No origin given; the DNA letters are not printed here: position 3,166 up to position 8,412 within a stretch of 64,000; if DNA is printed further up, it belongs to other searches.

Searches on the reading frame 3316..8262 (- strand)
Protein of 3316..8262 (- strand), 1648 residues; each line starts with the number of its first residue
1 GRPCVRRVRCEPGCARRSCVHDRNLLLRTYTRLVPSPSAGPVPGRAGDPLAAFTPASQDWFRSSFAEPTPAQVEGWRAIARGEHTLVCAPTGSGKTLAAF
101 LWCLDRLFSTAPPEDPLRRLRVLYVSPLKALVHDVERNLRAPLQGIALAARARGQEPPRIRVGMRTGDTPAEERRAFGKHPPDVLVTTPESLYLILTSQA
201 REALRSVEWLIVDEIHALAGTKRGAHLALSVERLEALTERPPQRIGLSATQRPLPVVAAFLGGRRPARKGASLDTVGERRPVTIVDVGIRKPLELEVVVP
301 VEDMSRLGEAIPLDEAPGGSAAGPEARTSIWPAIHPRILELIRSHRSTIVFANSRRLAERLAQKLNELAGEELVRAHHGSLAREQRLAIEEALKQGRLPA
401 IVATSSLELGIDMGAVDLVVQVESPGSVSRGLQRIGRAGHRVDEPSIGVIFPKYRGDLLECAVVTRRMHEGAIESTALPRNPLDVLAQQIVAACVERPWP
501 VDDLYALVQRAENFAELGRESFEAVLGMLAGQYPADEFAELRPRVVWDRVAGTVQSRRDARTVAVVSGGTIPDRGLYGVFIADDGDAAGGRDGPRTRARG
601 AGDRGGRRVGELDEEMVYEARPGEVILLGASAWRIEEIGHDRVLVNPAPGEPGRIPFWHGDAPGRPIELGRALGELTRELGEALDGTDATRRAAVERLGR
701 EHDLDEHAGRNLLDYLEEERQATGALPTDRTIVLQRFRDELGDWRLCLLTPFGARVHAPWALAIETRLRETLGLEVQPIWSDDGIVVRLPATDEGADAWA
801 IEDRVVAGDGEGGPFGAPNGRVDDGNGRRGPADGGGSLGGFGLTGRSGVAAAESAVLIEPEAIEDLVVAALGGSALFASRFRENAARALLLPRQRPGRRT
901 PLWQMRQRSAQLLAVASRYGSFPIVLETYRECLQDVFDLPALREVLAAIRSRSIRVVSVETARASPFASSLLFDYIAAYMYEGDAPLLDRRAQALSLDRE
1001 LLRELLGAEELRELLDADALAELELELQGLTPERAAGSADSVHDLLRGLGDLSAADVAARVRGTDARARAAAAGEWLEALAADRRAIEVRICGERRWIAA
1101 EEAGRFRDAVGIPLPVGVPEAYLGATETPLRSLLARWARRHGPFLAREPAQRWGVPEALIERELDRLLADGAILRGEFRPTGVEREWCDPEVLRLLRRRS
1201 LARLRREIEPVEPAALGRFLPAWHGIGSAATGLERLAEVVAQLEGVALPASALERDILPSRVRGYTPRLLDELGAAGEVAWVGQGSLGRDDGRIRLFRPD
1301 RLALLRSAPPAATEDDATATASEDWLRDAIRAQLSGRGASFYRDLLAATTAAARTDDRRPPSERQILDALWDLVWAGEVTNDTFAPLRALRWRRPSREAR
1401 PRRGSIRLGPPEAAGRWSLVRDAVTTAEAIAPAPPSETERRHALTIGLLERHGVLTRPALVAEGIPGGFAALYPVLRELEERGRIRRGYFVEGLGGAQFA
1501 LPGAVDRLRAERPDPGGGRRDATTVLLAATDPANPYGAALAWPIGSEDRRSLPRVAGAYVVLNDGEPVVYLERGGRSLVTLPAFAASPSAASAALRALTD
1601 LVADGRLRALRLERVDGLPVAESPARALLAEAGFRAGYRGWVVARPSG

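Call 48: search_protein_families(library=pfam, proteins=[window:3316-8262:-], max_evalue=0.0001)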
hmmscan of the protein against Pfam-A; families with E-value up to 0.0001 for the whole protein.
window:3316-8262:- (1648 aa): 8 families
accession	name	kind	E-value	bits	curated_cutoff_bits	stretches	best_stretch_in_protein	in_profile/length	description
PF08494.16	DEAD_assoc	-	1.9e-57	194.6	23.5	1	726-968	1-191/191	DEAD/H associated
PF19306.5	WH_Lhr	-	5.5e-46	156.4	27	1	466-654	1-167/168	Large helicase-related protein, winged helix domain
PF23234.1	WH4_Lhr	-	6.9e-33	112.6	27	1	1435-1517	2-84/87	Large helicase-related protein, winged-helix domain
PF00270.35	DEAD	-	1.7e-32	112.9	26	1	69-251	1-160/167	DEAD/DEAH box helicase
PF23235.1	WH3_Lhr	-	1.9e-23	83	27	1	1213-1302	3-93/95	Large helicase-related protein, winged-helix domain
PF23236.1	WH2_Lhr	-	2.7e-20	73.3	27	1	1013-1123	1-103/105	Large helicase-related protein, winged-helix domain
PF00271.37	Helicase_C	-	1.7e-17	64.1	23.5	1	339-439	7-107/110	Helicase conserved C-terminal domain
PF04851.21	ResIII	-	1.3e-07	32.2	22.5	1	72-250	8-161/164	Type III restriction enzyme, res subunit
